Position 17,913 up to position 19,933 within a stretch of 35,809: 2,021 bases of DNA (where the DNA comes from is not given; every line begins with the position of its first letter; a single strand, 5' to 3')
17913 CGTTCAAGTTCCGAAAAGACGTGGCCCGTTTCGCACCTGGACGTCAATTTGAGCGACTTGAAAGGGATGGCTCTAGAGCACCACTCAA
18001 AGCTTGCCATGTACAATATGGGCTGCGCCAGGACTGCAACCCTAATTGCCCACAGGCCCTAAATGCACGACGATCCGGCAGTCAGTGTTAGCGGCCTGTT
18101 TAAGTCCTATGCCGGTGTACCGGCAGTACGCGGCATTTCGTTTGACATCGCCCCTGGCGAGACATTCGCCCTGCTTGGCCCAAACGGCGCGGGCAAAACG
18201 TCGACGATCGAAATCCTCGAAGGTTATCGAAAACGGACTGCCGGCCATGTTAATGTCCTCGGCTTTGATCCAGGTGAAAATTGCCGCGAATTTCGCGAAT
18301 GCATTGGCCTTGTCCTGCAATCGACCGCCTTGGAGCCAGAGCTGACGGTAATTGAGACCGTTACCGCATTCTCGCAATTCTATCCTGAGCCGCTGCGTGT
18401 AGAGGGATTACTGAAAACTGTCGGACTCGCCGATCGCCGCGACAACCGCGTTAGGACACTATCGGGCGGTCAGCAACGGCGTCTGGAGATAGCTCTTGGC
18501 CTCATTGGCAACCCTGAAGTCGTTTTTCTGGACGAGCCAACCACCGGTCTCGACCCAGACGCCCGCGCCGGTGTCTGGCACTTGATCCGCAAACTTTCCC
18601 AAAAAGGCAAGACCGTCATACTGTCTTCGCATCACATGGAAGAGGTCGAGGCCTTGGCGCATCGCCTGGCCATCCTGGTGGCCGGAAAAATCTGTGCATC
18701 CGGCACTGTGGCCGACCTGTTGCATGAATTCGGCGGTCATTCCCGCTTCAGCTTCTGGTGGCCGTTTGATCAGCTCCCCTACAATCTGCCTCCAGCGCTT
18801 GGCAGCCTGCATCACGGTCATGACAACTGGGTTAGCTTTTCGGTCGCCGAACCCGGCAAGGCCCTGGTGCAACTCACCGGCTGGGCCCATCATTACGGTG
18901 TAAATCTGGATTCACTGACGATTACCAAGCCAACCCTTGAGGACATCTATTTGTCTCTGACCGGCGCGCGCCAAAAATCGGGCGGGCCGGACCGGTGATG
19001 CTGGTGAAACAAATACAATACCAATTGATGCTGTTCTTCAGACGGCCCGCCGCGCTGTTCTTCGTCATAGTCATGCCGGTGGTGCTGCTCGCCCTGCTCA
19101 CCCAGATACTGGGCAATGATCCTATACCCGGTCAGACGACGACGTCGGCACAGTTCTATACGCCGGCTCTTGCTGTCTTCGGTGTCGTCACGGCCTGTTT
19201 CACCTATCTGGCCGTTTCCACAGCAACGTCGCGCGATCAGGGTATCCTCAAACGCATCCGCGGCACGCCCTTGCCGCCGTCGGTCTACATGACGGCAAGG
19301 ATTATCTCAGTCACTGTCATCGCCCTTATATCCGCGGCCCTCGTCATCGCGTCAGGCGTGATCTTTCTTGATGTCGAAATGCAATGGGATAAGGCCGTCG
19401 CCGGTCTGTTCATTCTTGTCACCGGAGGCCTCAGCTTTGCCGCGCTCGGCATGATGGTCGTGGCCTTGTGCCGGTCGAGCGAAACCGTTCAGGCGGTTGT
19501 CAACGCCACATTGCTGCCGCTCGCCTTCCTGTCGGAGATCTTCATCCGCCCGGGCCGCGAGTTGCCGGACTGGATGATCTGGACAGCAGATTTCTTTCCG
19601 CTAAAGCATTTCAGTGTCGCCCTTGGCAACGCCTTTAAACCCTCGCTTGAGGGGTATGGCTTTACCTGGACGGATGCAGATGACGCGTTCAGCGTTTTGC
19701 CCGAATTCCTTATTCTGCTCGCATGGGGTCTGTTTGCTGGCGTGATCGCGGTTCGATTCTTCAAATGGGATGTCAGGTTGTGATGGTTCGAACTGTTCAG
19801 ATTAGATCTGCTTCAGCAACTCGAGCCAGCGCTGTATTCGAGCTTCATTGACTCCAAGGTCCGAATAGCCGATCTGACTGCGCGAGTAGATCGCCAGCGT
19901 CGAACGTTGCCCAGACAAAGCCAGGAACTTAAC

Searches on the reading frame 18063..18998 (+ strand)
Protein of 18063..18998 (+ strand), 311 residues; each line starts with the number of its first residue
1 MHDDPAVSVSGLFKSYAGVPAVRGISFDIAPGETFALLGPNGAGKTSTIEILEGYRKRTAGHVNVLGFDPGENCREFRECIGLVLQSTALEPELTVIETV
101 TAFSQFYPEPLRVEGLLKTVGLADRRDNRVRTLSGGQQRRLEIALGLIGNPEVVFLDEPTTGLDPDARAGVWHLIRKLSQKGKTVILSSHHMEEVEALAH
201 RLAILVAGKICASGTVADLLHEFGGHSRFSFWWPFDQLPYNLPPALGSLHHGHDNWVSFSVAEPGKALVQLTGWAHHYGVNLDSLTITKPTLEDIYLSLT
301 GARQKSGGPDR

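Call 10: search_protein_families(library=pfam, proteins=[window:18063-18998:+])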
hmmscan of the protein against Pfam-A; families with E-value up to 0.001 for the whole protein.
window:18063-18998:+ (311 aa): 3 families
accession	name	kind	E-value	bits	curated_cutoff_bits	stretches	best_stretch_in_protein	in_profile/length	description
PF00005.33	ABC_tran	-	1.2e-29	104.1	25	1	23-161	2-137/137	ABC transporter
PF13304.12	AAA_21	-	4.4e-13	50.4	27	1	130-195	235-303/304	AAA domain, putative AbiEii toxin, Type IV TA system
PF02463.25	SMC_N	-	7.4e-05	22.7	40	0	13-50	10-42/220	RecF/RecN/SMC N terminal domain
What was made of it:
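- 18063..18998 (+): Downstream gene of copy B: ABC ATPase of an ABC-2 exporter. Pfam PF00005 (call 10).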

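Call 12: find_encoding_contigs(protein=window:18063-18998:+, flank=3000, max_places=10)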
Protein window:18063-18998:+ (311 aa): no gene with exactly this product is on record in the collection.
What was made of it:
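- Tried and rejected: An exact-protein look-up of the ABC ATPase found no record (call 12).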

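Call 78: find_homologous_proteins(query=window:18063-18998:+, max_evalue=1e-60)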
Query window:18063-18998:+ (311 aa): 7689 proteins with E <= 1e-60 among 8000 candidates; the best 120 are listed.
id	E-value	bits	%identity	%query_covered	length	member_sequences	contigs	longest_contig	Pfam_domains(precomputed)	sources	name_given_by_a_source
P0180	2.1e-209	712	100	100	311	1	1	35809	PF00005.34,PF26919.1,PF13304.13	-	-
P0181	2.2e-134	466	67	98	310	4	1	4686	PF00005.34,PF26919.1,PF13304.13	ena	-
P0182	9.0e-133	460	68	98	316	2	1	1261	PF00005.34,PF26919.1,PF13304.13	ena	-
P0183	6.8e-122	425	65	97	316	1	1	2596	PF00005.34,PF26919.1,PF13304.13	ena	-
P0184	1.0e-114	401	62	97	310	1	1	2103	PF00005.34,PF13304.13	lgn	-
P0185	3.1e-113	396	61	100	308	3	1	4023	PF00005.34,PF26919.1,PF13304.13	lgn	-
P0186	1.4e-104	368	59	95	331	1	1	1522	PF00005.34,PF13304.13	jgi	-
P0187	4.7e-101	356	57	95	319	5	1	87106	PF00005.34,PF13304.13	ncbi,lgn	-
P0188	1.8e-100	354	57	96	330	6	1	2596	PF00005.34,PF26919.1,PF13304.13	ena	-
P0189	2.7e-100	354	57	96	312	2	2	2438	PF00005.34,PF13304.13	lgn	-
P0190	3.4e-99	350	56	97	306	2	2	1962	PF00005.34,PF13304.13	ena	-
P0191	5.3e-99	349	57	96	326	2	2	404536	PF13732.13,PF00005.34,PF26919.1,PF13304.13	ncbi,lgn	-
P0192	8.2e-99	349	56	96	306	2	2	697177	PF00005.34,PF13304.13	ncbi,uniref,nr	ncbi:ABC-2 type transport system ATP-binding protein [Rhodoligotrophos appendicifer]|uniref:ABC tran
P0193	2.7e-98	347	55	96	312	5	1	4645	PF00005.34,PF13304.13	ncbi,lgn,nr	ncbi:MAG: ABC transporter ATP-binding protein [Rhizobiales bacterium]|nr:ABC transporter ATP-binding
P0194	3.1e-98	347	55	96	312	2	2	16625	PF00005.34,PF13304.13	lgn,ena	-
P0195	7.4e-98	346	55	97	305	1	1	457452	PF00005.34,PF26919.1,PF13304.13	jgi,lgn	jgi:ABC-2 type transport system ATP-binding protein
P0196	2.3e-97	344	56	95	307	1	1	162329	PF00005.34,PF13304.13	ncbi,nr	ncbi:MAG: ABC transporter ATP-binding protein [Alphaproteobacteria bacterium]|nr:ABC transporter ATP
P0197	8.8e-97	342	53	96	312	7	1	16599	PF00005.34,PF13304.13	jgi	jgi:ABC-2 type transport system ATP-binding protein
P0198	1.1e-96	342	54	96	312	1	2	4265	PF00005.34,PF13304.13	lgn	-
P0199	1.3e-96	342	56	95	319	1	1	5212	PF13732.13,PF00005.34,PF26919.1,PF13304.13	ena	-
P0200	1.8e-96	341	55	95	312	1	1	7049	PF00005.34,PF13304.13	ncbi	-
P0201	8.1e-96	339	53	98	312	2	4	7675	PF00005.34,PF13304.13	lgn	-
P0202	1.0e-95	339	53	96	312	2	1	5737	PF00005.34,PF13304.13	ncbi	-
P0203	1.3e-95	338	55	94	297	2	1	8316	PF00005.34,PF26919.1,PF13304.13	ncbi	ncbi:MAG: ABC transporter ATP-binding protein [Pseudomonadota bacterium]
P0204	2.3e-95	337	54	95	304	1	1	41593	PF00005.34,PF26919.1,PF13304.13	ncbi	-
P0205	3.2e-95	337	54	96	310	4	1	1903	PF00005.34,PF13304.13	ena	-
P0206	3.6e-95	337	55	97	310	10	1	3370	PF00005.34,PF26919.1,PF13304.13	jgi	jgi:ABC-2 type transport system ATP-binding protein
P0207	1.7e-94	335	52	97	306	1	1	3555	PF00005.34,PF13304.13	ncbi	-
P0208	2.1e-94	334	52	96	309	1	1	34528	PF00005.34,PF26919.1,PF13304.13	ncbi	ncbi:MAG: ABC transporter ATP-binding protein [Hyphomicrobiales bacterium]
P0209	2.4e-94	334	54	96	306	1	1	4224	PF00005.34,PF13304.13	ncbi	-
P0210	3.0e-94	334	52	97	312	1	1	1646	PF00005.34,PF13304.13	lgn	-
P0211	1.5e-93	331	54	96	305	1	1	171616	PF00005.34,PF13304.13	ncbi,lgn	-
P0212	4.2e-93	330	53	96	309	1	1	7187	PF00005.34,PF13304.13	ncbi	ncbi:MAG: ABC transporter ATP-binding protein [Hyphomicrobiales bacterium]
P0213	7.1e-93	329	51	98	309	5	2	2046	PF00005.34,PF13304.13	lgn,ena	-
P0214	9.3e-92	326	55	96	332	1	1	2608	PF00005.34,PF13304.13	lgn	-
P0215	3.7e-91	324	50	98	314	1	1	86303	PF00005.34,PF26919.1,PF13304.13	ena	-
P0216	1.4e-90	322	54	97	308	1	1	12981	PF00005.34,PF26919.1,PF13304.13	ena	-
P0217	3.4e-90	320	50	98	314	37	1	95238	PF13732.13,PF00005.34,PF26919.1,PF13304.13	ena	-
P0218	4.2e-90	320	50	98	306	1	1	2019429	PF00005.34,PF26919.1,PF13304.13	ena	-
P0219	4.6e-90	320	50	97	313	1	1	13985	PF00005.34,PF26919.1,PF13304.13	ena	-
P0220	4.6e-90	320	49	99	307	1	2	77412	PF00005.34,PF26919.1,PF13304.13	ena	-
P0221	5.5e-90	320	51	95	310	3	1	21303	PF00005.34,PF26919.1,PF13304.13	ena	-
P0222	8.4e-90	319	49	98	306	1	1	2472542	PF00005.34,PF26919.1,PF13304.13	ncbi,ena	-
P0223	8.5e-90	319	49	98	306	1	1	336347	PF00005.34,PF26919.1,PF13304.13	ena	-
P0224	9.2e-90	319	49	98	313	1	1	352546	PF00005.34,PF26919.1,PF13304.13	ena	-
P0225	9.9e-90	319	50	97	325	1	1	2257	PF00005.34,PF26919.1,PF13304.13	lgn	-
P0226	1.1e-89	319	51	97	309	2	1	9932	PF00005.34,PF26919.1,PF13304.13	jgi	jgi:ABC-2 type transport system ATP-binding protein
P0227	1.1e-89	319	49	98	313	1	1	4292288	PF00005.34,PF26919.1,PF13304.13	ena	-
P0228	1.1e-89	319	49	98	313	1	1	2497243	PF00005.34,PF26919.1,PF13304.13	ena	-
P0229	1.1e-89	319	52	98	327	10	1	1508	PF00005.34,PF26919.1,PF13304.13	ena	-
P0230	1.2e-89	319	51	96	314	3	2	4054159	PF00005.34,PF26919.1,PF13304.13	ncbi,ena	-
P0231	1.3e-89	319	49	98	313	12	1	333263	PF00005.34,PF26919.1,PF13304.13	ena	-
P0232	1.4e-89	318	49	98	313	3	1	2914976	PF00005.34,PF26919.1,PF13304.13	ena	-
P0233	1.7e-89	318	49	98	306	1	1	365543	PF00005.34,PF26919.1,PF13304.13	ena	-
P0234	1.8e-89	318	52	95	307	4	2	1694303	PF00005.34,PF26919.1,PF13304.13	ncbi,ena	-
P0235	1.9e-89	318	49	98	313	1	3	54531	PF00005.34,PF26919.1,PF13304.13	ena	-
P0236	2.2e-89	318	49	98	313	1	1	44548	PF00005.34,PF26919.1,PF13304.13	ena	-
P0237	2.6e-89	318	49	98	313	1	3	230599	PF00005.34,PF26919.1,PF13304.13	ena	-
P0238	3.1e-89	317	49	98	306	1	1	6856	PF00005.34,PF26919.1,PF13304.13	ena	-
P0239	3.5e-89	317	50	96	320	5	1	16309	PF00005.34,PF26919.1,PF13304.13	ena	-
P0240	4.5e-89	317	51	98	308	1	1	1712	PF00005.34,PF26919.1,PF13304.13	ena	-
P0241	4.5e-89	317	52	97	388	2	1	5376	PF00005.34,PF26919.1,PF13304.13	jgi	-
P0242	4.6e-89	317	49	98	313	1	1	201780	PF00005.34,PF26919.1,PF13304.13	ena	-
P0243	4.6e-89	317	54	95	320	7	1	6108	PF00005.34,PF26919.1,PF13304.13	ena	-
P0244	5.0e-89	317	52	97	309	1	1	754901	PF13732.13,PF00005.34,PF13304.13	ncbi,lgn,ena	-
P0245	5.0e-89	317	49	98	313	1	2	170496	PF00005.34,PF26919.1,PF13304.13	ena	-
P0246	5.7e-89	316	50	98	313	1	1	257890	PF00005.34,PF26919.1,PF13304.13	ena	-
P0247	5.7e-89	316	53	96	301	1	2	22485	PF00005.34,PF26919.1,PF13304.13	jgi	jgi:ABC-2 type transport system ATP-binding protein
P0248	6.1e-89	316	51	96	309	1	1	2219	PF00005.34,PF26919.1,PF13304.13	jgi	jgi:ABC-2 type transport system ATP-binding protein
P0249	6.3e-89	316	49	98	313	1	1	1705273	PF00005.34,PF26919.1,PF13304.13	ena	-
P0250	7.7e-89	316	49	98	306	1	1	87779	PF00005.34,PF26919.1,PF13304.13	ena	-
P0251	7.7e-89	316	50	98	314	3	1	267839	PF00005.34,PF26919.1,PF13304.13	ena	-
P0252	8.5e-89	316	55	95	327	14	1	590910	PF00005.34,PF26919.1,PF13304.13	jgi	jgi:ABC-2 type transport system ATP-binding protein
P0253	8.7e-89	316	51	97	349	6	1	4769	PF00005.34,PF26919.1,PF13304.13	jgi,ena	-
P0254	9.0e-89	316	53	95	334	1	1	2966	PF00005.34,PF26919.1,PF13304.13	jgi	-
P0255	9.5e-89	316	50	96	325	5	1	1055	PF00005.34,PF26919.1,PF13304.13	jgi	jgi:ABC-2 type transport system ATP-binding protein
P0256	1.0e-88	316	53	96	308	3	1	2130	PF00005.34,PF13304.13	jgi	-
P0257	1.6e-88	315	51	97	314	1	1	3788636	PF00005.34,PF26919.1,PF13304.13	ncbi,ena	-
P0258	1.8e-88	315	49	98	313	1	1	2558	PF00005.34,PF26919.1,PF13304.13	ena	-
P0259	1.8e-88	315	53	96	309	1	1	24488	PF00005.34,PF26919.1,PF02463.26,PF13304.13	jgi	jgi:ABC-2 type transport system ATP-binding protein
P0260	1.9e-88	315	52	96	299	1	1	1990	PF00005.34,PF26919.1,PF13304.13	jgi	-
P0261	1.9e-88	315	49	98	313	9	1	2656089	PF00005.34,PF26919.1,PF13304.13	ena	-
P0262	2.0e-88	315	50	97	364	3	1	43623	PF00005.34,PF26919.1,PF13304.13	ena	-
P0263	2.2e-88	314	50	96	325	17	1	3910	PF00005.34,PF26919.1,PF13304.13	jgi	jgi:ABC-2 type transport system ATP-binding protein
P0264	2.5e-88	314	49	98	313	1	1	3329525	PF00005.34,PF26919.1,PF13304.13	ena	-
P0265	2.8e-88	314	50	98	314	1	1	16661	PF00005.34,PF26919.1,PF13304.13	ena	-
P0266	2.9e-88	314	52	96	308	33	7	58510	PF00005.34,PF13304.13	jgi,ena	jgi:ABC-2 type transport system ATP-binding protein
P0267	3.0e-88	314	48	98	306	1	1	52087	PF00005.34,PF26919.1,PF13304.13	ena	-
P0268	3.4e-88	314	53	95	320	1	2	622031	PF00005.34,PF26919.1,PF13304.13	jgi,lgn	-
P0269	4.1e-88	314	50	97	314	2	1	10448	PF00005.34,PF26919.1,PF13304.13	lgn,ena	-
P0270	4.3e-88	314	50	97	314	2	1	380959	PF00005.34,PF26919.1,PF13304.13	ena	-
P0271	4.6e-88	313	52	96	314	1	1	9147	PF00005.34,PF26919.1,PF13304.13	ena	-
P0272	4.7e-88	313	50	99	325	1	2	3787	PF00005.34,PF26919.1,PF13304.13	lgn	-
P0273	5.8e-88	313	50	96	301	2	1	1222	PF00005.34,PF26919.1,PF13304.13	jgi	jgi:ABC-2 type transport system ATP-binding protein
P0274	5.9e-88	313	51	97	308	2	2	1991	PF00005.34,PF26919.1,PF13304.13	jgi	jgi:ABC-2 type transport system ATP-binding protein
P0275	6.0e-88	313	51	96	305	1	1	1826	PF00005.34,PF26919.1,PF13304.13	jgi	jgi:ABC-2 type transport system ATP-binding protein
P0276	6.4e-88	313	52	96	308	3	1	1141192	PF00005.34,PF13304.13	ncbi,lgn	-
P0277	6.6e-88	313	50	97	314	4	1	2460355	PF00005.34,PF26919.1,PF13304.13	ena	-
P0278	6.6e-88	313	50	96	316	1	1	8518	PF00005.34,PF26919.1,PF13304.13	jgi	jgi:ABC-2 type transport system ATP-binding protein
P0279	7.2e-88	313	51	95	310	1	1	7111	PF00005.34,PF26919.1,PF13304.13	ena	-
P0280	8.4e-88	313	53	95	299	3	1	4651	PF00005.34,PF26919.1,PF13304.13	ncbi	-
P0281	8.4e-88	313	50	98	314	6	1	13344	PF00005.34,PF26919.1,PF13304.13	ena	-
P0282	9.5e-88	312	51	95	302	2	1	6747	PF00005.34,PF26919.1,PF13304.13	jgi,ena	jgi:ABC-2 type transport system ATP-binding protein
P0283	1.0e-87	312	51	97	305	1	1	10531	PF00005.34,PF26919.1,PF13304.13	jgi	jgi:ABC-2 type transport system ATP-binding protein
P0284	1.2e-87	312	50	98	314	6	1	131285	PF00005.34,PF26919.1,PF13304.13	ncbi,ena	-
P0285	1.3e-87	312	50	97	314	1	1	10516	PF00005.34,PF26919.1,PF13304.13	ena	-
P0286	1.4e-87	312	51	95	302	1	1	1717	PF00005.34,PF26919.1,PF13304.13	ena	-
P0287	1.6e-87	312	52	95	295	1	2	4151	PF13604.13,PF00005.34,PF26919.1,PF13304.13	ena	-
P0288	1.6e-87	312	52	95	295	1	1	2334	PF13604.13,PF00005.34,PF26919.1,PF13304.13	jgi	-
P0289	1.6e-87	312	50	98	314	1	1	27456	PF00005.34,PF26919.1,PF13304.13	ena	-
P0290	1.6e-87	312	50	97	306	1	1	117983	PF00005.34,PF26919.1,PF13304.13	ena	-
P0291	1.8e-87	312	50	98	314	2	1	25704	PF00005.34,PF26919.1,PF13304.13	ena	-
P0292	1.9e-87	311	50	98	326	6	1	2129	PF00005.34,PF26919.1,PF13304.13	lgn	-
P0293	1.9e-87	311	50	98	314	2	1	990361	PF00005.34,PF26919.1,PF13304.13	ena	-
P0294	1.9e-87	311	49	97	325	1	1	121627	PF00005.34,PF26919.1,PF13304.13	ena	-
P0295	2.1e-87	311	50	97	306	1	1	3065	PF00005.34,PF26919.1,PF13304.13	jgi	jgi:ABC-2 type transport system ATP-binding protein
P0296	2.2e-87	311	50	98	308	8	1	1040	PF00005.34,PF26919.1,PF13304.13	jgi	jgi:ABC-2 type transport system ATP-binding protein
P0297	2.2e-87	311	50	98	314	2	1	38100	PF00005.34,PF26919.1,PF13304.13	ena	-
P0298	2.2e-87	311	48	98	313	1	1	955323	PF00005.34,PF26919.1,PF13304.13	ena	-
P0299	2.3e-87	311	49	96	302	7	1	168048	PF00005.34,PF26919.1,PF13304.13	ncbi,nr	ncbi:MAG: ABC transporter ATP-binding protein [Actinobacteria bacterium]|nr:ABC transporter ATP-bind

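Call 79: find_encoding_contigs(protein=P0181, flank=3000, max_places=3)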
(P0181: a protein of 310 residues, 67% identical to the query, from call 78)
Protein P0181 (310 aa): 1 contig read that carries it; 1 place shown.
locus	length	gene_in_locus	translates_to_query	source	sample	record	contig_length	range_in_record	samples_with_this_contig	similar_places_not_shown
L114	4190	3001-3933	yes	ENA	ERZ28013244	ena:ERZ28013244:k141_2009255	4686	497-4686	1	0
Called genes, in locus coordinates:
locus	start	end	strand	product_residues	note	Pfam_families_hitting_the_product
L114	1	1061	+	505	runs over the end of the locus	PF00070:Pyr_redox (faint), PF00890:FAD_binding_2 (weak), PF01266:DAO, PF01593:Amino_oxidase, PF03486:HI0933_like (faint), PF07992:Pyr_redox_2 (weak), PF12831:FAD_oxidored (weak), PF13450:NAD_binding_8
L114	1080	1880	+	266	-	PF01553:Acyltransferase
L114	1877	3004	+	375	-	PF13506:Glyco_transf_21, PF00535:Glycos_transf_2, PF13641:Glyco_tranf_2_3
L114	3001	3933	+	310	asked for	PF00005:ABC_tran, PF13304:AAA_21, PF26919:ABC-like_C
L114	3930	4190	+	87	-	?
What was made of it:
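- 18063..18998 (+): 67% identical to P0181 in L114 (calls 78, 79).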

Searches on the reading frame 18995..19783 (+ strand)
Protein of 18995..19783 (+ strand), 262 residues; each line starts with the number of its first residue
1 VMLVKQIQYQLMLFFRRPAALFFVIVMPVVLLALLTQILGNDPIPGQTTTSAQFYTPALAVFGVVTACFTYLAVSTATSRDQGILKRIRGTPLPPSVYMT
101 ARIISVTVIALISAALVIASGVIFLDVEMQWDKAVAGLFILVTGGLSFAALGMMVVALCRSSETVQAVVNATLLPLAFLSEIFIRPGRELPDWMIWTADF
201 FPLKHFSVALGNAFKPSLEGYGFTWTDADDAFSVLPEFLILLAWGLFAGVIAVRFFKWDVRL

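Call 10: search_protein_families(library=pfam, proteins=[window:18995-19783:+])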
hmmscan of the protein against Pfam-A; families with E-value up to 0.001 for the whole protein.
window:18995-19783:+ (262 aa): 2 families
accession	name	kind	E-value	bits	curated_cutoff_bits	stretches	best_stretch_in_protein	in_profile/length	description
PF01061.29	ABC2_membrane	-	5.3e-26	91.9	26.9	1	8-209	8-205/211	ABC-2 type transporter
PF12698.13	ABC2_membrane_3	-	8.3e-23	81.5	31.6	1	45-253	154-346/347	ABC-2 family transporter protein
